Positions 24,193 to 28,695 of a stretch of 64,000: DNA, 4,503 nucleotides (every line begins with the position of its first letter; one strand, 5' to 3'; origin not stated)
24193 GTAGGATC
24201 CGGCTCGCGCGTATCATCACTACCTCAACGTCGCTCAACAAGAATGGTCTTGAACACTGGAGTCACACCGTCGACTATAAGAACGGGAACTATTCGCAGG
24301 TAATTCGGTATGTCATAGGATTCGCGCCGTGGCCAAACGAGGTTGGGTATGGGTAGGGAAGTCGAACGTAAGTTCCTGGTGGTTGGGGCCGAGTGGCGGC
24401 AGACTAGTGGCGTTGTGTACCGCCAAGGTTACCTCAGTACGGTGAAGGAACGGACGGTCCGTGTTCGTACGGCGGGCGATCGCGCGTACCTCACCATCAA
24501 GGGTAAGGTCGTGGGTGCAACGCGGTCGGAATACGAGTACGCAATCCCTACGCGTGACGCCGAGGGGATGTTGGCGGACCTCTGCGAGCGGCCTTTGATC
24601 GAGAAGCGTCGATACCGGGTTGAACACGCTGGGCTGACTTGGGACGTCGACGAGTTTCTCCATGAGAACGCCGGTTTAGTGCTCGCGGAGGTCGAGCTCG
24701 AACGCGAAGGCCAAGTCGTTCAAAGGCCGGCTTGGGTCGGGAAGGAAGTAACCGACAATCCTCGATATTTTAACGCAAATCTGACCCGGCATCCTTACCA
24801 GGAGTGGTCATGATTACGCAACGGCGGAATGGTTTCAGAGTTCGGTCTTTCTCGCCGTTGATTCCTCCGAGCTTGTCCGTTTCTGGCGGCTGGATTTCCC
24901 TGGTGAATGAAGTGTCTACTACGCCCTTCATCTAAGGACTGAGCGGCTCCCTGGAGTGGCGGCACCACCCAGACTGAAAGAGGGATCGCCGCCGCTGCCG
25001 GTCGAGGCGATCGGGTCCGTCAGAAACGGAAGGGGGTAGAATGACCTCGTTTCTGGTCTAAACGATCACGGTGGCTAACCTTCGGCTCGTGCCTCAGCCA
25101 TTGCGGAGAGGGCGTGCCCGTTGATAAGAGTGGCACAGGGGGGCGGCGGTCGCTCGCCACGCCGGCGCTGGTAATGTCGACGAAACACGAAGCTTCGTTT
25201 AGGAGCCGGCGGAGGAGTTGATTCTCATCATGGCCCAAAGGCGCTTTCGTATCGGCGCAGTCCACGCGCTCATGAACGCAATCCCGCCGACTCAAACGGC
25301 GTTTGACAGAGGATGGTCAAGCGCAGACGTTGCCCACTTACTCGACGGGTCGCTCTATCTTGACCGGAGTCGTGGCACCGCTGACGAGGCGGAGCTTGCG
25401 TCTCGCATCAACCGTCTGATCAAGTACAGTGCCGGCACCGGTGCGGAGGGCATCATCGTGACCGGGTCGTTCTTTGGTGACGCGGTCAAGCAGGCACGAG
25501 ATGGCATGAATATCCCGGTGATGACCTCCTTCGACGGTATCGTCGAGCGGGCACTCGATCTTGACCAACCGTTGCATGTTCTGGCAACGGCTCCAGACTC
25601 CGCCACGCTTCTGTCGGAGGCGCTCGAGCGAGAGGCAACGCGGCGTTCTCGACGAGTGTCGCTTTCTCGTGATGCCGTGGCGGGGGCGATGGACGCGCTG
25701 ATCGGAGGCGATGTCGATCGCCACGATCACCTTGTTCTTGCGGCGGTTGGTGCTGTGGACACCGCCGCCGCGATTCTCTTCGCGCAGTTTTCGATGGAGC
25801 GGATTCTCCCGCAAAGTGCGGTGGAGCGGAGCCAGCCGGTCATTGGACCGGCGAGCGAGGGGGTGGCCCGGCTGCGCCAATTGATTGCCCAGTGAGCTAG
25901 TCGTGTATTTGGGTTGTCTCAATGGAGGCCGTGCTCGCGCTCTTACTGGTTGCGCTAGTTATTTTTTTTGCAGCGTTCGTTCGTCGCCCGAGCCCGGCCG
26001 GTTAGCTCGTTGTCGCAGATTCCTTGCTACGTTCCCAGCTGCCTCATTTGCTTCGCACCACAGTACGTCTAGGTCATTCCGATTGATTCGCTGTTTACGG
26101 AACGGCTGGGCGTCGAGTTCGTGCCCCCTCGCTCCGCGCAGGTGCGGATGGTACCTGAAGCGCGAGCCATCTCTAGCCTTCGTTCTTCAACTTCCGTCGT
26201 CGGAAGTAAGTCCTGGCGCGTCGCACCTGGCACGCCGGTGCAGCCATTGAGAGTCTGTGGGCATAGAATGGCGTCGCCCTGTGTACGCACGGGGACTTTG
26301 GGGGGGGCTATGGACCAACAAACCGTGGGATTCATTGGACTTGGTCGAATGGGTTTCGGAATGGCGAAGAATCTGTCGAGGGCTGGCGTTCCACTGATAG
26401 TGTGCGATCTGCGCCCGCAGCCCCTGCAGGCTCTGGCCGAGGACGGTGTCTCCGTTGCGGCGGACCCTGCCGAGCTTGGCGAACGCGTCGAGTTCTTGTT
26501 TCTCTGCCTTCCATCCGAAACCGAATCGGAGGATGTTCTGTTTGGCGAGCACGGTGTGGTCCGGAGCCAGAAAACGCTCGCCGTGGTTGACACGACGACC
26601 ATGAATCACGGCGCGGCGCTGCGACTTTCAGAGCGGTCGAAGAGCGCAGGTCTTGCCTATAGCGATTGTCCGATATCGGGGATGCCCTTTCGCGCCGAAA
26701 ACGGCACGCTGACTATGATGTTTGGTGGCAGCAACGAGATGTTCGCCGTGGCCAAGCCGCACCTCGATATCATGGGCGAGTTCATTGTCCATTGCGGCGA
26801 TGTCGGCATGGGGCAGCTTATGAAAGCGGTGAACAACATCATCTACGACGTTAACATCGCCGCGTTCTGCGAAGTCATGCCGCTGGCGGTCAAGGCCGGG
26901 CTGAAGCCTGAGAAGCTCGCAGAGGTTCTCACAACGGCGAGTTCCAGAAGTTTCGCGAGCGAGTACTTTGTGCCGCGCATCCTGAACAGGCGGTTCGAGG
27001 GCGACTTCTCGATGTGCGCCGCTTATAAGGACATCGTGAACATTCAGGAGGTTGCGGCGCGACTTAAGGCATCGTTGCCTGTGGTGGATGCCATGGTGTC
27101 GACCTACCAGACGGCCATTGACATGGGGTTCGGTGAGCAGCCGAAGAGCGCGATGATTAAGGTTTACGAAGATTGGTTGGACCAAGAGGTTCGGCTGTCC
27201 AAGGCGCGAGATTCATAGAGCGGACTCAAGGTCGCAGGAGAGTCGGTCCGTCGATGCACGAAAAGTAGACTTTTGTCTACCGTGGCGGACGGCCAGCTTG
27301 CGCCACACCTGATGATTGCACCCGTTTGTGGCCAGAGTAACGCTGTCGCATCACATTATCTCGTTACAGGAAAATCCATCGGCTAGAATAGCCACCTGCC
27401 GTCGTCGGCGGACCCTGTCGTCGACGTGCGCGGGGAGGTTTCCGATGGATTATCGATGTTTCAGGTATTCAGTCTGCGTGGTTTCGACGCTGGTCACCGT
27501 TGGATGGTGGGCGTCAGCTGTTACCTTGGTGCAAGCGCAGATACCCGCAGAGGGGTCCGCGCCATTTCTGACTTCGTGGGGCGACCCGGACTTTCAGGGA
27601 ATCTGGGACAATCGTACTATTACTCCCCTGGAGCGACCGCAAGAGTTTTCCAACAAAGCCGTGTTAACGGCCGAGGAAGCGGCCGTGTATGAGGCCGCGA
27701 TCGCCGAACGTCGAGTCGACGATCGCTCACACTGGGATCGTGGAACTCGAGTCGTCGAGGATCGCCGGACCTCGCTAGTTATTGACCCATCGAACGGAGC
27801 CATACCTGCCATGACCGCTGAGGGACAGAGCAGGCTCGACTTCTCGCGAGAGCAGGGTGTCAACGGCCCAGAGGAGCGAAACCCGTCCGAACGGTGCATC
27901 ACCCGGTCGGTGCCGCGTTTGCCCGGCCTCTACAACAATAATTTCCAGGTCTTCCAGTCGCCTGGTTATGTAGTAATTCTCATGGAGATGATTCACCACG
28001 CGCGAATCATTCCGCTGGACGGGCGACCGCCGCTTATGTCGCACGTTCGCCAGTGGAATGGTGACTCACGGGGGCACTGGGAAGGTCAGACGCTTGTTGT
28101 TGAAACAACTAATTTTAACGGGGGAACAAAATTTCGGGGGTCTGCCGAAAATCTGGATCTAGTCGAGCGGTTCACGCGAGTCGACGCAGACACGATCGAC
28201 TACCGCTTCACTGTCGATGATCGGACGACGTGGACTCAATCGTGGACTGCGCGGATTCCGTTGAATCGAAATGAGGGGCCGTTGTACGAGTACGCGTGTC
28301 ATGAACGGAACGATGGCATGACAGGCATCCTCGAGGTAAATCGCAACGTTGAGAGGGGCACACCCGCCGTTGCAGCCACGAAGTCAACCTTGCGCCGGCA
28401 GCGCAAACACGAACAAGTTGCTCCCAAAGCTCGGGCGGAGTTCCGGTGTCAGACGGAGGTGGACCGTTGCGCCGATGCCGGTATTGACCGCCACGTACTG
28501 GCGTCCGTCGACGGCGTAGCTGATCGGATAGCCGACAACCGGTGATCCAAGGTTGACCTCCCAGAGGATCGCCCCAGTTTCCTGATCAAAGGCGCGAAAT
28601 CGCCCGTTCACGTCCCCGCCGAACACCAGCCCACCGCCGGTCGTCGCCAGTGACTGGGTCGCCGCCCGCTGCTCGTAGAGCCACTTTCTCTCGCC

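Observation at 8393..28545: Unnamed four-copy exported protein family (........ ... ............) interleaved with PQQ dehydrogenases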

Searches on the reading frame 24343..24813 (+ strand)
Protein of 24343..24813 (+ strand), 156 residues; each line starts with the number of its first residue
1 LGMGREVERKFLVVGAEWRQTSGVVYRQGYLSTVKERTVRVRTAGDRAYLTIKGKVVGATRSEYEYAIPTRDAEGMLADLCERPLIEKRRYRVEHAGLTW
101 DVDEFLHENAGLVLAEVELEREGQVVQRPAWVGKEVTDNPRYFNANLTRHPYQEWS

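Call 53: search_protein_families(library=pfam, proteins=[window:24343-24813:+], max_evalue=0.0001)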
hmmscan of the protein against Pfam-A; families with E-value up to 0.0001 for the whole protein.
window:24343-24813:+ (156 aa): 1 family
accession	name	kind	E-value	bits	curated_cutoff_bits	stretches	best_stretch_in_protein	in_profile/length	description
PF01928.26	CYTH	-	1.1e-21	77.9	23.2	1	5-149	2-176/179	CYTH domain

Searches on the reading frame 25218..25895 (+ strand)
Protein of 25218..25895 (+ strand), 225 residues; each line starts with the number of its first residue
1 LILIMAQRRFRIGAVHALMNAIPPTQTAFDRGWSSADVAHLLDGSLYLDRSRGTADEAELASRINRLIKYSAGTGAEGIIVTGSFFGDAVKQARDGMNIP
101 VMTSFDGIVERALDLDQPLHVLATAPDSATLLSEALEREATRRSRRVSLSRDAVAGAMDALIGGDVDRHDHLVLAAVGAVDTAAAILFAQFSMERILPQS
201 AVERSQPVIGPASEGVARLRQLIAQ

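Call 53: search_protein_families(library=pfam, proteins=[window:25218-25895:+], max_evalue=0.0001)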
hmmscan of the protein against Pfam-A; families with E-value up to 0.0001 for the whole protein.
window:25218-25895:+ (225 aa): 1 family
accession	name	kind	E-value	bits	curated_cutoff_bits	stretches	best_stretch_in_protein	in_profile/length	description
PF01177.27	Asp_Glu_race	-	6.4e-08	33.1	31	1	43-217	35-209/211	Asp/Glu/Hydantoin racemase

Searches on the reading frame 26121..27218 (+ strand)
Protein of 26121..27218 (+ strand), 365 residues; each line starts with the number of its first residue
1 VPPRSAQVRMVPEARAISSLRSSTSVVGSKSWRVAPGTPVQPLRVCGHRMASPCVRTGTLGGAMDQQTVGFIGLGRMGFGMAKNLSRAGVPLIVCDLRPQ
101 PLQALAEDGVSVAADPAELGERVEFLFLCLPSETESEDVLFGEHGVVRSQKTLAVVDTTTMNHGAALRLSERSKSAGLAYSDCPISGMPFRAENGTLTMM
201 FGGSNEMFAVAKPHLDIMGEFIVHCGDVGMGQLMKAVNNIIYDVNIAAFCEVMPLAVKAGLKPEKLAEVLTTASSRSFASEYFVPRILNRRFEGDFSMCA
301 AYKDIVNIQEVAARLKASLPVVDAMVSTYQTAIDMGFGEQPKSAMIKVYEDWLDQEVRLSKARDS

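Call 12: search_protein_families(library=pfam, proteins=[window:26121-27218:+], max_evalue=0.001)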
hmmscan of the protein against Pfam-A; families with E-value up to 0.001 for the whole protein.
window:26121-27218:+ (365 aa): 4 families
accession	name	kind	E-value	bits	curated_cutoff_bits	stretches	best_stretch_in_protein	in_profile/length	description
PF03446.21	NAD_binding_2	-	1.8e-35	122.7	21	1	68-226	1-161/161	NAD binding domain of 6-phosphogluconate dehydrogenase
PF14833.11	NAD_binding_11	-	5.3e-27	94.9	30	1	229-349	1-122/122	NAD-binding of NADP-dependent 3-hydroxyisobutyrate dehydrogenase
PF03807.23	F420_oxidored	-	2.9e-08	34.6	21.6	1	68-134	1-71/94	NADP oxidoreductase coenzyme F420-dependent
PF02826.25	2-Hacid_dh_C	-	1.5e-07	31.4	25.1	1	59-139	29-108/178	D-isomer specific 2-hydroxyacid dehydrogenase, NAD binding domain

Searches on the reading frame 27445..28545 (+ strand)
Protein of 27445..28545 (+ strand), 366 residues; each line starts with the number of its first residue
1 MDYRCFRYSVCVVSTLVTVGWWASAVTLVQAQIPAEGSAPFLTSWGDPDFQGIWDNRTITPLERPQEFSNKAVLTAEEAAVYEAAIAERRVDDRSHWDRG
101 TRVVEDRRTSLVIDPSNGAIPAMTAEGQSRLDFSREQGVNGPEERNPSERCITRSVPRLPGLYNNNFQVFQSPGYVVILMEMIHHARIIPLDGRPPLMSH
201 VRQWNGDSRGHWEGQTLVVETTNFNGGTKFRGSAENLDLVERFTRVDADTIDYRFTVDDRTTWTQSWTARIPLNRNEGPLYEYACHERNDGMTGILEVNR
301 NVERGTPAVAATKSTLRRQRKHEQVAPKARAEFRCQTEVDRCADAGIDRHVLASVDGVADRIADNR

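Call 7: search_protein_families(library=pfam, proteins=[window:27445-28545:+], max_evalue=1)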
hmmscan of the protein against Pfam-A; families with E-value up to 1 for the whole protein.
window:27445-28545:+ (366 aa): 0 families

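Call 8: search_protein_families(library=ncbifam, proteins=[window:27445-28545:+], max_evalue=1)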
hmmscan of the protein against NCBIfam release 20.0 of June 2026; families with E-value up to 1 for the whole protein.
window:27445-28545:+ (366 aa): 0 families

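Call 96: find_encoding_contigs(protein=window:27445-28542:+, flank=3000, max_places=4)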
Protein window:27445-28542:+ (366 aa): 3 contigs read that carry it; 2 places shown.
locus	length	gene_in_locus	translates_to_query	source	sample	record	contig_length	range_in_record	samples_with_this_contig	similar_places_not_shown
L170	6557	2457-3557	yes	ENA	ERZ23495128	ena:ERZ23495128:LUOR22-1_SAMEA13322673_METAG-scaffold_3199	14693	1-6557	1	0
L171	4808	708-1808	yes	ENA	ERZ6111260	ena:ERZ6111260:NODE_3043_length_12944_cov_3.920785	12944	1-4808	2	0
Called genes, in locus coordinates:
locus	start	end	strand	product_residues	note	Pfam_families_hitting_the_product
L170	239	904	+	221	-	PF01177:Asp_Glu_race (weak)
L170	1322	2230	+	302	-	PF02826:2-Hacid_dh_C (weak), PF03446:NAD_binding_2, PF03807:F420_oxidored, PF14833:NAD_binding_11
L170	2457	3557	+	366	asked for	-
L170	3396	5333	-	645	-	PF01011:PQQ, PF13360:PQQ_2, PF13570:Beta-prop_ACSF4 (faint), PF01011:PQQ, PF13360:PQQ_2 (weak)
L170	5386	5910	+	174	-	-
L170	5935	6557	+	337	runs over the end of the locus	PF10282:Lactonase (faint), PF21783:YNCE (faint), PF23414:Beta-prop_EML_2 (faint), PF08450:SGL (faint), PF25174:Beta-prop_THOC3 (weak), PF07676:PD40 (faint), PF02239:Cytochrom_D1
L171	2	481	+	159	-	?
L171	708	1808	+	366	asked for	-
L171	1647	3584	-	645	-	PF01011:PQQ, PF13360:PQQ_2, PF13570:Beta-prop_ACSF4 (faint), PF01011:PQQ, PF13360:PQQ_2 (weak)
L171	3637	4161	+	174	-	-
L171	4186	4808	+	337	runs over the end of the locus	PF10282:Lactonase (faint), PF21783:YNCE (faint), PF23414:Beta-prop_EML_2 (faint), PF08450:SGL (faint), PF25174:Beta-prop_THOC3 (weak), PF07676:PD40 (faint), PF02239:Cytochrom_D1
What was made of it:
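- Checked: The same 366-aa product is encoded identically in independent assemblies (call 96), so this is not an assembly error of the window.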
